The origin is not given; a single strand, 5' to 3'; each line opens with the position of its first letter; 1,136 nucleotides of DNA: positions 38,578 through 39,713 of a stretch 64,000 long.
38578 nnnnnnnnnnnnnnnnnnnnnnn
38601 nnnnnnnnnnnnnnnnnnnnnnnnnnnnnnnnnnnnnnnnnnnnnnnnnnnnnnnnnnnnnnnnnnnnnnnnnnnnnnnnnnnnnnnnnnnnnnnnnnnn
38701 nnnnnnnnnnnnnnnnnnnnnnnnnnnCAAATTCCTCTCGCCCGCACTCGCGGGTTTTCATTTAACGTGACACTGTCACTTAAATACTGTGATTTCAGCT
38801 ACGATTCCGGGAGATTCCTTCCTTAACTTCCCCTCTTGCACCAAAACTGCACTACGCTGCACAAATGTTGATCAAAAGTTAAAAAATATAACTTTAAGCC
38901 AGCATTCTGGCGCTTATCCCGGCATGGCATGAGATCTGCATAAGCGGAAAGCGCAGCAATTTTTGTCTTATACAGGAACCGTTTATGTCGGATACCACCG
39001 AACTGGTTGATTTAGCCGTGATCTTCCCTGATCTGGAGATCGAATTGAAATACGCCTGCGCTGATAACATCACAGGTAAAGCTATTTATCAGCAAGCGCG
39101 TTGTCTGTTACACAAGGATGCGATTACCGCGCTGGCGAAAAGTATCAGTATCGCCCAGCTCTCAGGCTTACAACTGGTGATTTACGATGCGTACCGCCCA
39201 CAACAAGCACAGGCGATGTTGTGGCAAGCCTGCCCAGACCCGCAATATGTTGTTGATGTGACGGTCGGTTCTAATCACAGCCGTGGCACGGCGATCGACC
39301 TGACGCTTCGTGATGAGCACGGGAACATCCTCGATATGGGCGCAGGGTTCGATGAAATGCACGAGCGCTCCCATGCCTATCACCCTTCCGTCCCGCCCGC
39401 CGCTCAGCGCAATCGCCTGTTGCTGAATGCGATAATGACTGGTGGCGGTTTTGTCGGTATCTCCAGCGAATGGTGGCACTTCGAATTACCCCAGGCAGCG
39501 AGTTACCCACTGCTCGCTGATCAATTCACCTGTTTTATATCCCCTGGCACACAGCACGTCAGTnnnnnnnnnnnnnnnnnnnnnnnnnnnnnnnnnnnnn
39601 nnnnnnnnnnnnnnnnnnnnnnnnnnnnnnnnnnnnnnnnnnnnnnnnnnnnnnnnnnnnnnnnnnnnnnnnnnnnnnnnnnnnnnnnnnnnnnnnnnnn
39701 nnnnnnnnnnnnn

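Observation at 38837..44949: ddp operon appears to be driven by a sigma-54 promoter: VanX-like dipeptidase fused to a dipeptide ABC importer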

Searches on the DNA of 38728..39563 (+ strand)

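Call 50: search_dna_similar(query=window:38728-38990:+, collection=ecoli_genomes, mode=near, rows=spread, max_rows=16)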
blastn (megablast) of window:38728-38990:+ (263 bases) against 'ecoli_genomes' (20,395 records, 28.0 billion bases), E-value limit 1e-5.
Records with a match: 5391; places in all: 5404; records where one place covers at least 80% of the query: 4216.
Genomes with a match: 5390 of 5426; with a place that covers at least 80% of the query: 4215. Places per genome that has any: lowest 1, median 1, highest 3. On chromosomes: 5399 places; on plasmids: 5.
Best place of each record, by identity: >=99% 3462; 95-99% 1615; 90-95% 314.
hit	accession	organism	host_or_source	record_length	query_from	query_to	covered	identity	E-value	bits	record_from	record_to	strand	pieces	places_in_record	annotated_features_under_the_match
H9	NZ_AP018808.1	Escherichia coli strain E2865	Bos taurus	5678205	1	263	100%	100.0%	2e-134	486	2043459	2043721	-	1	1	ddpX: D-alanyl-D-alanine dipeptidase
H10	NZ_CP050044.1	Escherichia coli strain 74-2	broiler chicken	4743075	1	263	100%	100.0%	2e-134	486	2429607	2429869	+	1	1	ddpX: D-alanyl-D-alanine dipeptidase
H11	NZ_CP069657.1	Escherichia coli O89m:H10 strain MIN12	Homo sapiens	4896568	1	263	100%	100.0%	2e-134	486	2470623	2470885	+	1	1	ddpX: D-alanyl-D-alanine dipeptidase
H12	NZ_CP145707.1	Escherichia coli strain S1-CAM-02-A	Homo sapiens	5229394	1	263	100%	100.0%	2e-134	486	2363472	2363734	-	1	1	ddpX: D-alanyl-D-alanine dipeptidase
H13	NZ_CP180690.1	Escherichia coli strain CUPS03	Carcass swab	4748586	1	263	100%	100.0%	2e-134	486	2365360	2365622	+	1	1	ddpX: D-alanyl-D-alanine dipeptidase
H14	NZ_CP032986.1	Escherichia coli strain BE2-5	egret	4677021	1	263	100%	99.6%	9e-133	481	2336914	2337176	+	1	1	ddpX: D-alanyl-D-alanine dipeptidase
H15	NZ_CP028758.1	Escherichia coli strain A16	Otter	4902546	1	263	100%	99.6%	9e-133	481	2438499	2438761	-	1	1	ddpX: D-alanyl-D-alanine dipeptidase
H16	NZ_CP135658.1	Escherichia coli strain TUM10008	missing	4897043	1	263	100%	99.6%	9e-133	481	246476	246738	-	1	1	ddpX: D-alanyl-D-alanine dipeptidase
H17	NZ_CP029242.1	Escherichia coli strain ECCRA-119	feces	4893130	1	263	100%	99.2%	4e-131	475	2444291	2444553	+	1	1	ddpX: D-alanyl-D-alanine dipeptidase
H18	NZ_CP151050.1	Escherichia coli strain 20KM2222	Dog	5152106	1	263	100%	99.2%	4e-131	475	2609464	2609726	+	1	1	ddpX: D-alanyl-D-alanine dipeptidase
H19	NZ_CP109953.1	Escherichia coli strain NC22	duck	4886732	1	263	100%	98.9%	2e-129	470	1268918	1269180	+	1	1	ddpX: D-alanyl-D-alanine dipeptidase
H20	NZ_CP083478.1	Escherichia coli strain elppa10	Homo sapiens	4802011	1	263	100%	98.5%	9e-128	464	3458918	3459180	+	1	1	ddpX: D-alanyl-D-alanine dipeptidase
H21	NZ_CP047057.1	Escherichia coli NC101 strain NC101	Mus musculus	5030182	1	79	30%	96.2%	4e-27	130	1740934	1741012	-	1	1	none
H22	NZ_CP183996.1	Escherichia coli strain 875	Homo sapiens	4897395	2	79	30%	94.9%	6e-25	122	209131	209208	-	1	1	none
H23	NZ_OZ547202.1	Escherichia coli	Homo sapiens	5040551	2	76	29%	97.3%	1e-26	128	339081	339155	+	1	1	none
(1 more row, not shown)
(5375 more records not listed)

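Call 53: get_annotated_region(hit=H21, flank=600)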
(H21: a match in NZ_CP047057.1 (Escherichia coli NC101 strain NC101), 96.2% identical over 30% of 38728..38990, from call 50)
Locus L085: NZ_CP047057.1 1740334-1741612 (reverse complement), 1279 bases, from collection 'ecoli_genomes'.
description: Escherichia coli NC101 chromosome, complete genome
organism: Escherichia coli NC101 strain NC101 (NCBI taxid 753642)
replicon: chromosome; assembly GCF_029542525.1
host: Mus musculus; source: -; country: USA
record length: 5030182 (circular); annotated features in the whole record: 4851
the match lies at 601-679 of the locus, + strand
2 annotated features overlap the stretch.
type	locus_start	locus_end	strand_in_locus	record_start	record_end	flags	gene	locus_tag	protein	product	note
CDS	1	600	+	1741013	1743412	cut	dosP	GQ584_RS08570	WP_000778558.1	oxygen-sensing cyclic-di-GMP phosphodiesterase DosP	-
CDS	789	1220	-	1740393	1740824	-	osmC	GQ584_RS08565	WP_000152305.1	peroxiredoxin OsmC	-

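Call 58: search_dna_similar(query=L015:6040-7010:+, collection=ecoli_genomes, mode=distant, max_rows=10)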
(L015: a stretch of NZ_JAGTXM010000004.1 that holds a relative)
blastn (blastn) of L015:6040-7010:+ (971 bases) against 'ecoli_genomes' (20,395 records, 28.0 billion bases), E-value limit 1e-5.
No match.
